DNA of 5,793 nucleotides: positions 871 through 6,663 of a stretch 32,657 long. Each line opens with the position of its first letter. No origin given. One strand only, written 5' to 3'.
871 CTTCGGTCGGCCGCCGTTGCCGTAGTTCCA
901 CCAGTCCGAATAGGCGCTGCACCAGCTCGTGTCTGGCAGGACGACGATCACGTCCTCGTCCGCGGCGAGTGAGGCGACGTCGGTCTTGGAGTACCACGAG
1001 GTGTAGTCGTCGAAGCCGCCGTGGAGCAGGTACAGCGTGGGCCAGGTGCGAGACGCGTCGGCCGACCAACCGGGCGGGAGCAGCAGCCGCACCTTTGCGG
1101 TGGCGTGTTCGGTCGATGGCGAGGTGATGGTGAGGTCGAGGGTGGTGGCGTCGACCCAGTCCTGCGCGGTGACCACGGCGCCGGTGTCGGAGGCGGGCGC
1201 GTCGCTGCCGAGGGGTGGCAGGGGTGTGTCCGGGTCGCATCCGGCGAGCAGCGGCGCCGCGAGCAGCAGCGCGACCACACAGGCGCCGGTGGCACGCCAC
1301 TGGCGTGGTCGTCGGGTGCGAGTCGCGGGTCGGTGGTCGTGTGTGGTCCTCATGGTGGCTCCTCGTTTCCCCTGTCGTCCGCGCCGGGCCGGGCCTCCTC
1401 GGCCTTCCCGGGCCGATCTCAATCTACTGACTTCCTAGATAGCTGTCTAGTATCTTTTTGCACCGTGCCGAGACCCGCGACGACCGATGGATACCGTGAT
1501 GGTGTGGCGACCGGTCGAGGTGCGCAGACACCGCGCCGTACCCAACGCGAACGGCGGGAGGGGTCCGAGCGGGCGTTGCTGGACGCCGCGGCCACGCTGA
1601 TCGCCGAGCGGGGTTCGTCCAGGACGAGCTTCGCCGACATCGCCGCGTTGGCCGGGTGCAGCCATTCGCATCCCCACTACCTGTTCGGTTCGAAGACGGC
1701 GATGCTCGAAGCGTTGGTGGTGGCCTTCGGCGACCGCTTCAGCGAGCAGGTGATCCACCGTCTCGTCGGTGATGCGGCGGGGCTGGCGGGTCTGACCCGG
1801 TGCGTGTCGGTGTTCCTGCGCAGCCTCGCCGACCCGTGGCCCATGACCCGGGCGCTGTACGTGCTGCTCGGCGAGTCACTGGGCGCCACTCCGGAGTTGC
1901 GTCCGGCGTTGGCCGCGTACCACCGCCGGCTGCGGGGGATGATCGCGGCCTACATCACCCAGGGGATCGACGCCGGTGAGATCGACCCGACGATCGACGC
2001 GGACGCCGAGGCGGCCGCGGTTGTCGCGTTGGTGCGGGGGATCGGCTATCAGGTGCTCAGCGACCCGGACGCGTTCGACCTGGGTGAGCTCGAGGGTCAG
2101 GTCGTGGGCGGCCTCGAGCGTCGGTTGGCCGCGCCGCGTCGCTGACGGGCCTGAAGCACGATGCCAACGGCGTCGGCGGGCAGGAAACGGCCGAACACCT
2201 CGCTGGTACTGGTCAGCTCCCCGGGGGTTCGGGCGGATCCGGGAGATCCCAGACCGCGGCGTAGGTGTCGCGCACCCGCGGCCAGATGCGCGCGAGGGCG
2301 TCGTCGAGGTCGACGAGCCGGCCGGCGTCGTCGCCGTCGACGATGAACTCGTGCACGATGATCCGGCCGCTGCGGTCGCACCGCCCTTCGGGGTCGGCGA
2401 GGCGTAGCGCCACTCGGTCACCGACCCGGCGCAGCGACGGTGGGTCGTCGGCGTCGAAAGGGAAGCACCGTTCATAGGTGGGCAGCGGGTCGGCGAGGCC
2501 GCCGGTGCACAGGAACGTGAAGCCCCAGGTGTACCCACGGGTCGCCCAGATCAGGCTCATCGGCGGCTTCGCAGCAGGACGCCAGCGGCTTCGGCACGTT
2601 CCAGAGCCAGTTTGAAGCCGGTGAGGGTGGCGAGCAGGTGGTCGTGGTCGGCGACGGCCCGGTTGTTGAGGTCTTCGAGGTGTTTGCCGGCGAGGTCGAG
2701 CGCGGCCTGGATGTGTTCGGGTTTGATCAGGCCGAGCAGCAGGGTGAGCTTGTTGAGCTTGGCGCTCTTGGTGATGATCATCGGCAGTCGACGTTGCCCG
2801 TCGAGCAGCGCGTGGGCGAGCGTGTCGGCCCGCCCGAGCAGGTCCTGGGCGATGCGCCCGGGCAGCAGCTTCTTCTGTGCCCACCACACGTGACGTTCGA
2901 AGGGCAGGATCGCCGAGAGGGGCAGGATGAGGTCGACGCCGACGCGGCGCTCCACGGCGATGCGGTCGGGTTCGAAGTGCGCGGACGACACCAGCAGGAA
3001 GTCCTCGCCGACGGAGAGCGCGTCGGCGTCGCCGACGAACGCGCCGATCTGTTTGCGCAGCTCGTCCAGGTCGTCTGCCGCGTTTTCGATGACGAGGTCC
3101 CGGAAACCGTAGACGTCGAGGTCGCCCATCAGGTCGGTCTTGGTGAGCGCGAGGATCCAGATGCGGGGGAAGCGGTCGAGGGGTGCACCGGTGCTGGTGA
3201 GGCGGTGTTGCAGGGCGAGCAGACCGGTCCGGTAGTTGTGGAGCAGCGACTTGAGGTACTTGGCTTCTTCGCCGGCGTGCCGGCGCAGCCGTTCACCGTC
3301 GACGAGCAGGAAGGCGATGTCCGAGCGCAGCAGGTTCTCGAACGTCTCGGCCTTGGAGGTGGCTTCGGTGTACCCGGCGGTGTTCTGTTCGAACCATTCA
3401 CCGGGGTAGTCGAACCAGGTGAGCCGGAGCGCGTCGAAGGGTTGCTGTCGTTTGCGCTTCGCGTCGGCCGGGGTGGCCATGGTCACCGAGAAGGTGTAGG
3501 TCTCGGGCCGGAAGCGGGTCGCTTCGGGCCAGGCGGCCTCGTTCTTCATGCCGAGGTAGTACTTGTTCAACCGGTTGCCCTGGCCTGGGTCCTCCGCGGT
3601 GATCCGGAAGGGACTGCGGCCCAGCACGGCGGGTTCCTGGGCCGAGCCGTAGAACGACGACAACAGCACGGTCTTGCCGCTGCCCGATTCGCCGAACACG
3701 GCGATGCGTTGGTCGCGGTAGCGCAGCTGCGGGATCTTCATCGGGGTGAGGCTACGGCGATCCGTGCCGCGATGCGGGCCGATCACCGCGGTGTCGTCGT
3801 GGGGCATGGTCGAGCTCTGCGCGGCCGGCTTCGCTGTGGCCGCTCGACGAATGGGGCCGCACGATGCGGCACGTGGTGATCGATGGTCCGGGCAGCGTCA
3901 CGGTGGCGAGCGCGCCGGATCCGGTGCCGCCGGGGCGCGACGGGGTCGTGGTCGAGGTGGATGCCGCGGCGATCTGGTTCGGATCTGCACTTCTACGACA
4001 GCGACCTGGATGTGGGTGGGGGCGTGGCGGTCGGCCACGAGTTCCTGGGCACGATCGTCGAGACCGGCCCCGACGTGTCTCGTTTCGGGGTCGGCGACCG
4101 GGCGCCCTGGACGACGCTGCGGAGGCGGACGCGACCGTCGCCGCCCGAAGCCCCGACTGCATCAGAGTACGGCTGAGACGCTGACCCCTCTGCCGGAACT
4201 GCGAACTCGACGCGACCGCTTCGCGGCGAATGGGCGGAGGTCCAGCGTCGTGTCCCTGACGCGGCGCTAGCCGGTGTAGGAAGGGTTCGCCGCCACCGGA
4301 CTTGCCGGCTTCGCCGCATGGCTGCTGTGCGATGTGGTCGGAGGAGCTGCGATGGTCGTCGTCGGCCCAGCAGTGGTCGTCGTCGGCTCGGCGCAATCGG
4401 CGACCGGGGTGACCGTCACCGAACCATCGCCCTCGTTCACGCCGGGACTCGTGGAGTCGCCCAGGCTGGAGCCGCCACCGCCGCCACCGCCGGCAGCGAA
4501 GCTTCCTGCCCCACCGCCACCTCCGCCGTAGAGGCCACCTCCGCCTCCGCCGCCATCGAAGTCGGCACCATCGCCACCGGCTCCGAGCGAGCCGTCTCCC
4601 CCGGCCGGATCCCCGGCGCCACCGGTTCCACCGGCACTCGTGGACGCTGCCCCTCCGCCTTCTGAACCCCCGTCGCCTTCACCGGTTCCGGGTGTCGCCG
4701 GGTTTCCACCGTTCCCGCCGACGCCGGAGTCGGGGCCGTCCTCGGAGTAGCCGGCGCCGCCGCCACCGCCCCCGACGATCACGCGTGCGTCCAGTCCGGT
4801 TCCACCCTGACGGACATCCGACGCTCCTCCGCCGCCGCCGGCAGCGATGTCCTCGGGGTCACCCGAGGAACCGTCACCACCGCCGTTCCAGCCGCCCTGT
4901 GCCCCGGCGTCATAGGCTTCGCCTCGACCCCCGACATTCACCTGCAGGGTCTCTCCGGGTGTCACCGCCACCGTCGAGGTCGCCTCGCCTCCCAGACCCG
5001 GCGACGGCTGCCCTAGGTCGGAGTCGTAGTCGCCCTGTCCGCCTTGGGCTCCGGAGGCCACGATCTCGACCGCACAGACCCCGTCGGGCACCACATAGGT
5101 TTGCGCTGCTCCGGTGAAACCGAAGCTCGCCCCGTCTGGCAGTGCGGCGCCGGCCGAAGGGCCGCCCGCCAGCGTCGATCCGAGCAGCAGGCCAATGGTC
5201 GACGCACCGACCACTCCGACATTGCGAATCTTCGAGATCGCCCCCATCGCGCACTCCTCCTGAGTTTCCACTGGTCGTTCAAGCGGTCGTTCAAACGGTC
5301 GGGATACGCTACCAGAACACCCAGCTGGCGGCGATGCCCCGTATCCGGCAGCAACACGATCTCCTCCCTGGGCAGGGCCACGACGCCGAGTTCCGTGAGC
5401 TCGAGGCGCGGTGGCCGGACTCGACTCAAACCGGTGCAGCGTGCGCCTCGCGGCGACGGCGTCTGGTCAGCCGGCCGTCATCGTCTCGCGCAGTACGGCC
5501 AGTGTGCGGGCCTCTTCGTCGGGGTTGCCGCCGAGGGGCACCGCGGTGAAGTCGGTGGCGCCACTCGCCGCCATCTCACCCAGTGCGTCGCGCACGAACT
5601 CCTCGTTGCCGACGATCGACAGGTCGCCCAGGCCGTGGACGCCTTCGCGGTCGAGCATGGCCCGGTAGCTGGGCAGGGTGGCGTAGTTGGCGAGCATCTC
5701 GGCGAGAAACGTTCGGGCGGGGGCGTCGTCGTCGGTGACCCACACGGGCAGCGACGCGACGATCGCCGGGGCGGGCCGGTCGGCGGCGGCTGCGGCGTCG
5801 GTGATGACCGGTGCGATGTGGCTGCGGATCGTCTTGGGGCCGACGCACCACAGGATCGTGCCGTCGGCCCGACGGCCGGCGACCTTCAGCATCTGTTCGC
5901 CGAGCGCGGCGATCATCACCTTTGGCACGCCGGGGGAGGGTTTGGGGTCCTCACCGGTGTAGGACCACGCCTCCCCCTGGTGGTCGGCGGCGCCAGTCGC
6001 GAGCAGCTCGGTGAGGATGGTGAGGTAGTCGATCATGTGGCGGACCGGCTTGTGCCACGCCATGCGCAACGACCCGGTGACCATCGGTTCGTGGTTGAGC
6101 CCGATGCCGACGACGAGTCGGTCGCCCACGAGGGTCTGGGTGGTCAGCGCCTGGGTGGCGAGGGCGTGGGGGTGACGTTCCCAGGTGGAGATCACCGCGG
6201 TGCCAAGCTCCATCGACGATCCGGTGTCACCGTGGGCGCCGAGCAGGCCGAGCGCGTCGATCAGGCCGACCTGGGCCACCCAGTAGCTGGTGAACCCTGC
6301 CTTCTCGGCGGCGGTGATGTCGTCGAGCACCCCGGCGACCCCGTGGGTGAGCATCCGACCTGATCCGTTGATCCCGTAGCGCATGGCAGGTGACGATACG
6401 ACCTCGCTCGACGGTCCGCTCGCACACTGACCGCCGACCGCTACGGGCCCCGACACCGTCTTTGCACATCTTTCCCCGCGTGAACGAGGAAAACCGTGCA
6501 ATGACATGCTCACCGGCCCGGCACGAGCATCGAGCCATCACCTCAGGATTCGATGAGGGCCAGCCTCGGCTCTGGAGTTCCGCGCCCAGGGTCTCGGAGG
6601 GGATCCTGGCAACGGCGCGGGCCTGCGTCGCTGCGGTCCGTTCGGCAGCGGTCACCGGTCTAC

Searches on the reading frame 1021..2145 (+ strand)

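Call 63: search_protein_families(library=pfam, proteins=[window:1021-2145:+], max_evalue=0.0001)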
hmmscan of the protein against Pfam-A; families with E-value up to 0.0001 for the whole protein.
window:1021-2145:+ (374 aa): 4 families
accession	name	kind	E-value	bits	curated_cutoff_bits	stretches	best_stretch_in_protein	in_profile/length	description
PF13977.11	TetR_C_6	-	1.8e-10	41.4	27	1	290-367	36-112/115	BetI-type transcriptional repressor, C-terminal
PF00440.29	TetR_N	-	9.1e-10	38.6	24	1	186-232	1-47/47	Bacterial regulatory proteins, tetR family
PF16925.10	TetR_C_13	-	3.4e-07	31.1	27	1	282-343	30-91/109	Tetracyclin repressor-like, C-terminal domain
PF16859.10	TetR_C_11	-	9.2e-05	23.2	32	1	260-339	13-91/113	Tetracyclin repressor-like, C-terminal domain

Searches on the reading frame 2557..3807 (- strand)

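Call 63: search_protein_families(library=pfam, proteins=[window:2557-3807:-], max_evalue=0.0001)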
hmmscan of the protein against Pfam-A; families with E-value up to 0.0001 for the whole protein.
window:2557-3807:- (416 aa): 2 families
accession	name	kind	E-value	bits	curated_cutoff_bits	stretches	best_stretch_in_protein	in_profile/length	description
PF19993.5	DO-GTPase2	-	5.9e-09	36.4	27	1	34-260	2-194/226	Double-GTPase 2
PF04317.18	DUF463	-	6.3e-05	22.5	25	0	88-199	71-185/443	YcjX-like family, DUF463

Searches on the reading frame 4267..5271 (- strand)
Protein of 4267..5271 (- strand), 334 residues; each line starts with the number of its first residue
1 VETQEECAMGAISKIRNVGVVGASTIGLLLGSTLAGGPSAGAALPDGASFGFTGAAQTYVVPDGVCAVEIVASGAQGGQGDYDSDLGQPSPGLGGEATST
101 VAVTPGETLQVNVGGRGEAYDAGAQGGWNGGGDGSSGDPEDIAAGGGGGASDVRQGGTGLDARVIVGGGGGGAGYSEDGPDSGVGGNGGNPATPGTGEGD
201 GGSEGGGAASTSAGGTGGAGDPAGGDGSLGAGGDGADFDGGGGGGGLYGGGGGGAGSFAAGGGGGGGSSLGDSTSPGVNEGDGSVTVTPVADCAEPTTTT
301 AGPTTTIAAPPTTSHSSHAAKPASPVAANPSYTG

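Call 63: search_protein_families(library=pfam, proteins=[window:4267-5271:-], max_evalue=0.0001)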
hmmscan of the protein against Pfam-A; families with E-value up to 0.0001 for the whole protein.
window:4267-5271:- (334 aa): 1 family
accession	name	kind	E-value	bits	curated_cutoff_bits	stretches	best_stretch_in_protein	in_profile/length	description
PF12810.13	ALK_LTK_GRD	-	4.5e-14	53.5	24.5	1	62-269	6-197/243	ALK/LTK, Glycine-rich domain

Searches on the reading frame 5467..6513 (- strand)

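Call 63: search_protein_families(library=pfam, proteins=[window:5467-6513:-], max_evalue=0.0001)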
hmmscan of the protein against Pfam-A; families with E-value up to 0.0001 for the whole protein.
window:5467-6513:- (348 aa): 1 family
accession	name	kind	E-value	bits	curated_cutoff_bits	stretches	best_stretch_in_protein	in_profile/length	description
PF00296.26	Bac_luciferase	-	9.3e-37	127.5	27.9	1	60-311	23-277/314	Luciferase-like monooxygenase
